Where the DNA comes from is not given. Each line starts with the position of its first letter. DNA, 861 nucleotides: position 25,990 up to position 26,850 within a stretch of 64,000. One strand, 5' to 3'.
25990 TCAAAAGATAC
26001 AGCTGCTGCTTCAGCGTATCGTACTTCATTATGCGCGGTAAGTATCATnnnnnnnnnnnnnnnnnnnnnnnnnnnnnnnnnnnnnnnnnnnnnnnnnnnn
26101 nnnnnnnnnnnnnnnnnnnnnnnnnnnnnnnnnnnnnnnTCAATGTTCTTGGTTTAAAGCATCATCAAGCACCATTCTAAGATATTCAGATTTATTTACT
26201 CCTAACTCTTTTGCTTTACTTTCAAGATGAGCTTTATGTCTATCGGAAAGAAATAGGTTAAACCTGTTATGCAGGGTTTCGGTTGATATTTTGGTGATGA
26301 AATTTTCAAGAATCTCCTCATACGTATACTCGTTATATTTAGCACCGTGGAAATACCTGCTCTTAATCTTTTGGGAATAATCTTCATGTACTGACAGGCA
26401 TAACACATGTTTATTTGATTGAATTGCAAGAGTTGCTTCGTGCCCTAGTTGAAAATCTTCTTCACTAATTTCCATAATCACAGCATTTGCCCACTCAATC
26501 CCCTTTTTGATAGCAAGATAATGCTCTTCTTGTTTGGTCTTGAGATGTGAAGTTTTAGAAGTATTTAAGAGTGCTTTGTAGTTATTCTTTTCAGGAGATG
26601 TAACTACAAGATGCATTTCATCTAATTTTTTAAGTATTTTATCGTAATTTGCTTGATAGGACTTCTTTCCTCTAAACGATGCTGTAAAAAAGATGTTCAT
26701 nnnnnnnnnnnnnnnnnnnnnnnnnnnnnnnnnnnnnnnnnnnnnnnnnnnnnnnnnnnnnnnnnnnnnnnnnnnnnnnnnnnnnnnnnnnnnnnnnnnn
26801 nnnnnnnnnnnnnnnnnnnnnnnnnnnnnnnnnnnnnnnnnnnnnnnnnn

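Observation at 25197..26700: NDT/DNPH1-like nucleoside-processing domain fused to RHH, beside a PRTase-like high-GC ORF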

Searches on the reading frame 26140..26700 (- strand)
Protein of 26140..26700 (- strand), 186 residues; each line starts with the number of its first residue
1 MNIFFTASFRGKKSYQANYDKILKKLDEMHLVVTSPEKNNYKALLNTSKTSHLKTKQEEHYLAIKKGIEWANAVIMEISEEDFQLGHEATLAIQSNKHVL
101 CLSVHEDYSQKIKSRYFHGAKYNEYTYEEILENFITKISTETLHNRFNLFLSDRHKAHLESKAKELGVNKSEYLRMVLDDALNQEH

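Call 3: search_protein_families(library=pfam, proteins=[window:26140-26700:-], max_evalue=1)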
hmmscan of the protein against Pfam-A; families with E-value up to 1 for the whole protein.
window:26140-26700:- (186 aa): 3 families
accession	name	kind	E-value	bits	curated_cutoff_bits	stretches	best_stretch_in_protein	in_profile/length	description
PF21983.2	NikA-like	-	0.00093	19.7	27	1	147-177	7-37/72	Mobilization protein NikA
PF05014.21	Nuc_deoxyrib_tr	-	0.026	15.1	28.8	1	3-108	1-102/117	Nucleoside 2-deoxyribosyltransferase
PF19063.5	DUF5759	-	0.86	9.9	25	0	121-141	15-35/71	Family of unknown function (DUF5759)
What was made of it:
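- On NDT/DNPH1 superfamily (PF05014-like): The window protein alone scores PF05014 E 0.026, 15.1 bits against a cut-off of 28.8 (call 3).
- On Ribbon-helix-helix (CopG/Arc/MetJ) DNA-binding domains: NikA-like scores E 9e-4, 19.7 bits against a cut-off of 27 (call 3).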

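Call 4: search_protein_families(library=ncbifam, proteins=[window:26140-26700:-], max_evalue=1)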
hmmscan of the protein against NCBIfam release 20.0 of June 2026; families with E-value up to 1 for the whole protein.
window:26140-26700:- (186 aa): 1 family
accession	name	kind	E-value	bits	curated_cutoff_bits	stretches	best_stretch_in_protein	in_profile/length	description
NF050181.1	TA_anti_VapB_Myco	equivalog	0.013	16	60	1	151-183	9-41/72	type II toxin-antitoxin system VapB family antitoxin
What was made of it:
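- RHH domains are common antitoxins, and there is a weak VapB hit at E 0.013 (call 4).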

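Call 6: find_homologous_proteins(query=window:26140-26700:-)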
Query window:26140-26700:- (186 aa): 296 proteins with E <= 0.001 among 353 candidates; the best 120 are listed.
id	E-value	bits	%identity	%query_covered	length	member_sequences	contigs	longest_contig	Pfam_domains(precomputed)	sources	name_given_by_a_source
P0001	1.9e-107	375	92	99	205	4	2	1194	-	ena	-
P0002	1.3e-71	258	68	96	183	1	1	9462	-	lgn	-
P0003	1.2e-67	245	64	96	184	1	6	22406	-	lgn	-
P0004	6.4e-64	233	59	96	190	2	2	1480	-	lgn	-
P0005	1.5e-61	226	58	97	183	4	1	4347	-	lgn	-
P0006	8.6e-61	223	61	96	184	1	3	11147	-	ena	-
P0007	2.3e-60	222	56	97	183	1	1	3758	-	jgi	-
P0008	7.4e-60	220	54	97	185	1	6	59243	-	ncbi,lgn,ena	ncbi:MAG: hypothetical protein AAB443_03805 [Patescibacteria group bacterium]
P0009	7.5e-60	220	57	97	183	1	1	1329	-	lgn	-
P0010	8.4e-60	220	59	96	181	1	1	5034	-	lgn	-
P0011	8.9e-60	220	59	96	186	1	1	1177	-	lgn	-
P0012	1.2e-59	219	57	97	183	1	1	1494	-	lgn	-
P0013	1.5e-59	219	55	97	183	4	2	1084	-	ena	-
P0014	3.2e-59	218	57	96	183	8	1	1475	-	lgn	-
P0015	6.9e-59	217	56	96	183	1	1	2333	-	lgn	-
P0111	7.7e-51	191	50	96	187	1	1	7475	PF05014.22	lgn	-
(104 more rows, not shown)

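Call 11: search_solved_structures(query=A1, max_evalue=10, show_alignments=3)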
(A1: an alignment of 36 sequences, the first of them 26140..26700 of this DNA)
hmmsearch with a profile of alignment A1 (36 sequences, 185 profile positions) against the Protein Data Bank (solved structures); distinct sequences matched with E-value up to 10: 18.
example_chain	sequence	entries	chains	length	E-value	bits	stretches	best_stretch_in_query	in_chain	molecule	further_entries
2klh_A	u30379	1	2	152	0.026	17.5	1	3-102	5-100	c-Myc-responsive protein Rcl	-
8rpt_B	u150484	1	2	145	0.063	16.3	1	4-102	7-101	2'-deoxynucleoside 5'-phosphate N-hydrolase 1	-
4fyh_A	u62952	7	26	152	0.14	15.2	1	3-102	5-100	Deoxyribonucleoside 5'-monophosphate N-glycosidase | 2'-deoxynucleoside 5'-phosphate N-hydrolase 1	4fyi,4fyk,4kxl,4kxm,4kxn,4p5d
8rqd_C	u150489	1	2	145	0.15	15.1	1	3-102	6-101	2'-deoxynucleoside 5'-phosphate N-hydrolase 1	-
2khz_A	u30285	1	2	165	0.27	14.3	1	3-102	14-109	c-Myc-responsive protein Rcl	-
8rps_C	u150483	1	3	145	0.32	14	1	4-102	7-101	2'-deoxynucleoside 5'-phosphate N-hydrolase 1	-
9da1_A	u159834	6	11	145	0.45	13.5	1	4-102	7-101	5-hydroxymethyl-dUMP N-hydrolase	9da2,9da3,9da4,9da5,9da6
8os9_A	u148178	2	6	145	0.45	13.5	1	4-102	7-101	2'-deoxynucleoside 5'-phosphate N-hydrolase 1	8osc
4p5e_A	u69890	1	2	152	0.48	13.4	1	4-102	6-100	2'-deoxynucleoside 5'-phosphate N-hydrolase 1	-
9i3q_A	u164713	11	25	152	0.49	13.4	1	4-102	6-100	5-hydroxymethyl-dUMP N-hydrolase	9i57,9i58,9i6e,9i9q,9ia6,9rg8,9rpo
1b01_A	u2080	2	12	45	0.59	13.1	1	144-182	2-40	TRANSCRIPTIONAL REPRESSOR COPG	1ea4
2cpg_A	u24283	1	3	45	0.6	13.1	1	144-182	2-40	TRANSCRIPTIONAL REPRESSOR COPG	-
9gn4_A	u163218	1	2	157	0.6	13.1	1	3-113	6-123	Nucleoside deoxyribosyltransferase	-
4w8i_A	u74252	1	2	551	0.7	12.9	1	2-34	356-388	Probable sphingosine-1-phosphate lyase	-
4ow4_A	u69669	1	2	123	0.76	12.8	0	30-61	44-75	Beta-terfoil designed by folding nucleus symmetric expansion (""Phifoil"")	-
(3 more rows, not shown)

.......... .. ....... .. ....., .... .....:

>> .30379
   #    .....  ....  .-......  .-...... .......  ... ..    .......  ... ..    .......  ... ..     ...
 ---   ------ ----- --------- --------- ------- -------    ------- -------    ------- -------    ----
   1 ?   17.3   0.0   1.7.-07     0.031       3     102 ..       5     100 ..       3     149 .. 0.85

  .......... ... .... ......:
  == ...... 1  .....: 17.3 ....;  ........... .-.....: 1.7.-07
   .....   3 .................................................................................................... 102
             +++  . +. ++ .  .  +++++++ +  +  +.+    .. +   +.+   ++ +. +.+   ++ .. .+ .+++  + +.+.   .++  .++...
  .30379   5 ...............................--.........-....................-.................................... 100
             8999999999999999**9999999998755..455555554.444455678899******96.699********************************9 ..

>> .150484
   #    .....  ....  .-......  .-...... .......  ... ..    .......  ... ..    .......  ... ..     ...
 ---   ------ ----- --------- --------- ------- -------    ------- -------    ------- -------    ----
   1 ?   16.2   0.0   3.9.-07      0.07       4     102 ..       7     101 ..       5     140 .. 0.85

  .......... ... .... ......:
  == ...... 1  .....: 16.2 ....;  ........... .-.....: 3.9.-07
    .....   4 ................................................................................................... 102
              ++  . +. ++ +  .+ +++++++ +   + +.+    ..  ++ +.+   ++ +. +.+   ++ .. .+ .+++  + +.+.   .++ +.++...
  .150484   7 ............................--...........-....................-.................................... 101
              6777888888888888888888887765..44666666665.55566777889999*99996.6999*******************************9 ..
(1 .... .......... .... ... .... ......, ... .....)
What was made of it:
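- On Ribbon-helix-helix (CopG/Arc/MetJ) DNA-binding domains: The region aligns with CopG residues 2-40 (call 11).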

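Call 12: find_related_loci(query=A1, collection=genome_contigs, flank=6000)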
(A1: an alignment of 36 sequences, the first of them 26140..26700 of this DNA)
Query A1 (186 aa) in genome_contigs; peptide patterns used: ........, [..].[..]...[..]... (x = any residue, [..] = any of these).
78 stretches matched a pattern; 48 encode a relative of the query (tblastn E <= 1e-3); 48 distinct loci.
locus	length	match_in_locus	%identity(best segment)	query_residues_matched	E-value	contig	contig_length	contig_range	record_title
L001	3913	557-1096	57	1-180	6e-68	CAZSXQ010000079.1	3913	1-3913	MAG TPA_asm: uncultured Gammaproteobacteria bacterium isolate SRP011637_co1_148 genome assembly, contig: NODE_10635_leng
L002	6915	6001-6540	54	1-180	7e-67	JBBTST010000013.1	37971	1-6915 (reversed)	MAG: Patescibacteria group bacterium isolate H41-bin102_1 H41_bin102_1_000000000013, whole genome shotgun sequence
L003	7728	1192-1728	58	1-179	3e-65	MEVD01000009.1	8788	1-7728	MAG: candidate division WWE3 bacterium RIFCSPHIGHO2_02_FULL_38_14 rifcsphigho2_02_scaffold_17918, whole genome shotgun s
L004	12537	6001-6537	56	1-179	7e-63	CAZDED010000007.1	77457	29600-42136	MAG TPA_asm: uncultured Gammaproteobacteria bacterium isolate SRP278252_co2_138 genome assembly, contig: NODE_481_length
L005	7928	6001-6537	53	1-179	4e-62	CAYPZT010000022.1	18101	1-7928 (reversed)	MAG TPA_asm: uncultured Gammaproteobacteria bacterium isolate SRP329715_co1_181 genome assembly, contig: NODE_4585_lengt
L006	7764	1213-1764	50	1-183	5e-61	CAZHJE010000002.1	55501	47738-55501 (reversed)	MAG TPA_asm: uncultured Candidatus Saccharibacteria bacterium isolate SRP329715_co1_402 genome assembly, contig: NODE_66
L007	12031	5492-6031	52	1-180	6e-60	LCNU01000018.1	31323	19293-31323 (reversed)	MAG: Candidatus Amesbacteria bacterium GW2011_GWC1_47_15 UX86_C0018, whole genome shotgun sequence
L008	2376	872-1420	52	1-181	2e-60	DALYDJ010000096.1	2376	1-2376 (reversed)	MAG TPA_asm: Candidatus Woesebacteria bacterium isolate CTOTU14224 NODE_14369_length_2376_cov_2.260233, whole genome sho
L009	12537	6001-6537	52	1-179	3e-59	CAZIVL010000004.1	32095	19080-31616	MAG TPA_asm: uncultured Gammaproteobacteria bacterium isolate SRP342105_co1_60 genome assembly, contig: NODE_1790_length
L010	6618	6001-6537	54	1-179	2e-59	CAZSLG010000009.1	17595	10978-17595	MAG TPA_asm: uncultured Gammaproteobacteria bacterium isolate SRP062349_co5_136 genome assembly, contig: NODE_1040_lengt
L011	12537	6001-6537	53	1-179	3e-59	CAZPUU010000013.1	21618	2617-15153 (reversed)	MAG TPA_asm: uncultured Gammaproteobacteria bacterium isolate SRP192515_co2_165 genome assembly, contig: NODE_1903_lengt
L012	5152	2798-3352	52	1-183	3e-58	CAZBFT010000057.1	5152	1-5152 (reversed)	MAG TPA_asm: uncultured Pseudomonadales bacterium isolate SRP050083_co7_41 genome assembly, contig: NODE_19491_length_51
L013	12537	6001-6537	51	1-179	2e-58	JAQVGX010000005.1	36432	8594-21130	MAG: Candidatus Dojkabacteria bacterium isolate STE_192 NODE_2148_length_36432_cov_3.309847_Sandtown_E, whole genome sho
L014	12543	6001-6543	52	1-181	3e-58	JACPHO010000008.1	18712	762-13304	MAG: Candidatus Shapirobacteria bacterium isolate NC_groundwater_416_Ag_B-0.1um_40_33 GD18-4_B1_scaffold_1803776, whole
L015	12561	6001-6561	50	1-186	4e-58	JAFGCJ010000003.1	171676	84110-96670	MAG: Candidatus Dojkabacteria bacterium isolate Zod_Metabat.1102 k87_4912632, whole genome shotgun sequence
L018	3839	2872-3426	50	1-183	1e-56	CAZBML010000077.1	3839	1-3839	MAG TPA_asm: uncultured Pseudomonadales bacterium isolate SRP278252_co2_164 genome assembly, contig: NODE_52554_length_3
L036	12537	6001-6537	45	1-179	1e-47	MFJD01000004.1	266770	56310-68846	MAG: Candidatus Gottesmanbacteria bacterium RBG_16_52_11 RBG_16_scaffold_141, whole genome shotgun sequence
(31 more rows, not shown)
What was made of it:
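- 48 species-level genome loci; those with informative record titles are Patescibacteria (call 12).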

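Call 16: predict_structure(alignment_id=A1)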
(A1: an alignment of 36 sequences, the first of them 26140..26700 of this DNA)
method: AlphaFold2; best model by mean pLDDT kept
length: 186 residues; sequences in the alignment: 36
mean_pLDDT: 87.4   pTM: 0.78
mean pLDDT of the five models: 87.4, 87.2, 86.6, 85.7, 84.8
residues with pLDDT >= 90: 96; 70-90: 75; 50-70: 15; < 50: 0
segments of 3 or more residues with pLDDT < 50: none
pLDDT, mean of each block of 10 residues (from residue 1): 87 85 95 92 76 78 90 90 70 91 89 88 94 93 84 97 92 89 79
secondary structure, 60 per line:
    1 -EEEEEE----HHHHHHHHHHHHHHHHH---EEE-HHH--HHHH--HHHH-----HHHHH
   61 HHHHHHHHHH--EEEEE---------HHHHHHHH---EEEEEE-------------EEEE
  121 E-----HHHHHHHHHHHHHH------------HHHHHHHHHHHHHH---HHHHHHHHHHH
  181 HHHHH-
elements in order: E2-7 H12-28 E32-34 H41-44 H47-50 H56-70 E73-77 H87-94 E98-103 E117-121 H127-140 H153-166 H170-185
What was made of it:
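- On NDT/DNPH1 superfamily (PF05014-like): AF2 model pLDDT 87 (call 16).
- On Ribbon-helix-helix (CopG/Arc/MetJ) DNA-binding domains: The strand is R146-F-N-L-F-L-S, followed by helices 153-166 and 170-185 at pLDDT of about 90 (call 16).
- Checked: The AF2 model has pLDDT 87 (call 16).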

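Call 19: search_protein_representatives(alignment_id=A1)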
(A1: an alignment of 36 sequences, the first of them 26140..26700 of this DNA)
Query: 36 sequences, 185 profile positions. Proteins with E-value up to 0.001 (for the whole library): 854; up to 1e-10: 270; up to 1e-30: 45. The best 150 are listed.
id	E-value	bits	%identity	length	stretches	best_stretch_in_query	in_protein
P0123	6.1e-76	270.7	-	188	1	1-183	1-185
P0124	7.6e-66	237.7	-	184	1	1-183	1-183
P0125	1.5e-64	233.6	-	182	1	1-180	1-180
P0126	2.5e-64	232.8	-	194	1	1-184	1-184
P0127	6.2e-63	228.2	-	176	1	1-180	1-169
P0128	6.8e-59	215.1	-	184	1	1-182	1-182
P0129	2.9e-57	209.8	-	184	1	1-180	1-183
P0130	6.2e-51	189.1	-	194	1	1-183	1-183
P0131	1.3e-50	188.1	-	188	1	1-182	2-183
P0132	2.6e-50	187.1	-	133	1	58-182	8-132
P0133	1.1e-48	181.9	-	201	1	1-183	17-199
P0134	2.8e-46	174.0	-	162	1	61-183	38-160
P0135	6.5e-46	172.8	-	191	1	1-184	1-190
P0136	2.7e-45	170.7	-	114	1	71-182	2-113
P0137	4.6e-43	163.5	-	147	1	1-158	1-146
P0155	4.3e-37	144.0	-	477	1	1-165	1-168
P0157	5.5e-37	143.7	-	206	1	1-141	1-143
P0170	2.9e-28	115.2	-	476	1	1-141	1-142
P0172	1.0e-27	113.5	-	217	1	1-138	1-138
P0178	9.1e-26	107.1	-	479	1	1-140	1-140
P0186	1.5e-21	93.4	-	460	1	1-136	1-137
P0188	3.9e-21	92.0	-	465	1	1-139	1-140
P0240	1.0e-15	74.3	-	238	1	54-142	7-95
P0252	2.6e-15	73.0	-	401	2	1-138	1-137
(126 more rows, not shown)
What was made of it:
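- Checked: The fusion is conserved full-length in 296 or more close homologues and in most of 854 representatives clustered at 50% identity (calls 6, 19).
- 296 close homologues and 854 representatives at 50% identity, almost all 180-195 aa with both domains (calls 6, 19).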

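Call 20: fold_search(model_id=the predicted structure, library=pdb)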
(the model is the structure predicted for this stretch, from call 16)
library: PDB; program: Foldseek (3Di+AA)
matches with E <= 10: 1161; with E <= 0.001: 80
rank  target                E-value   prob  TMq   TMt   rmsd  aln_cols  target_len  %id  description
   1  8rpt_B                1.3e-06  1.00  0.53  0.66   4.6       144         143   20  Crystal structure of human DNPH1 mutant- D80A (released 2024-11-20)
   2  9i9q_D                2.4e-06  1.00  0.51  0.68   6.3       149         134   19  Crystal structure of DNPH1 bound by compound 2. (released 2025-11-12)
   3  9i57_A                3.2e-06  1.00  0.49  0.62   8.0       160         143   18  Crystal structure of DNPH1 bound by compound 39. (released 2025-11-12)
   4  9ia6_B                3.4e-06  1.00  0.49  0.66   5.6       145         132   20  Crystal structure of DNPH1 bound by compound 3. (released 2025-11-12)
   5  9ia6_C                3.8e-06  1.00  0.49  0.68   5.6       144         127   19  Crystal structure of DNPH1 bound by compound 3. (released 2025-11-12)
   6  9ia6_A                3.8e-06  1.00  0.49  0.69   5.6       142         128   19  Crystal structure of DNPH1 bound by compound 3. (released 2025-11-12)
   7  8rpt_A                3.8e-06  1.00  0.49  0.65   5.0       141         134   20  Crystal structure of human DNPH1 mutant- D80A (released 2024-11-20)
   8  9i9q_B                1.2e-05  1.00  0.48  0.72   5.7       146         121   16  Crystal structure of DNPH1 bound by compound 2. (released 2025-11-12)
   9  9s0o_A                1.2e-05  1.00  0.52  0.68   4.7       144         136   17  Crystal structure of DNPH1 bound by compound 6 (released 2025-12-24)
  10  4fyk_A                1.3e-05  1.00  0.47  0.65   5.2       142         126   20  Crystal structure of rcl with 5'-phiosphorothioate-adenosine (released 2013-01-02)
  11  9da5_A                1.4e-05  1.00  0.50  0.73   4.2       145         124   17  Crystal structure of human DNPH1 bound to inhibitor 2c (released 2025-02-05)
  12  9i9q_A                1.5e-05  1.00  0.50  0.68   5.4       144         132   19  Crystal structure of DNPH1 bound by compound 2. (released 2025-11-12)
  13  9i9q_C                1.7e-05  1.00  0.50  0.73   4.8       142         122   19  Crystal structure of DNPH1 bound by compound 2. (released 2025-11-12)
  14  9i58_B                1.8e-05  1.00  0.49  0.68   6.8       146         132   18  Crystal structure of DNPH1 bound by compound 31. (released 2025-11-12)
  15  4kxl_B                1.9e-05  1.00  0.51  0.72   4.4       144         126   21  Crystal structure of DNPH1 (RCL) with 6-CYCLOPENTYL-AMP (released 2014-02-05)
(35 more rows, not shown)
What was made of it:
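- On NDT/DNPH1 superfamily (PF05014-like): Foldseek hits to DNPH1 at E about 1e-6, probability 1.0 (call 20).
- Checked: All Foldseek PDB top hits are DNPH1/Rcl, E about 1e-6, probability 1.0 (call 20).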
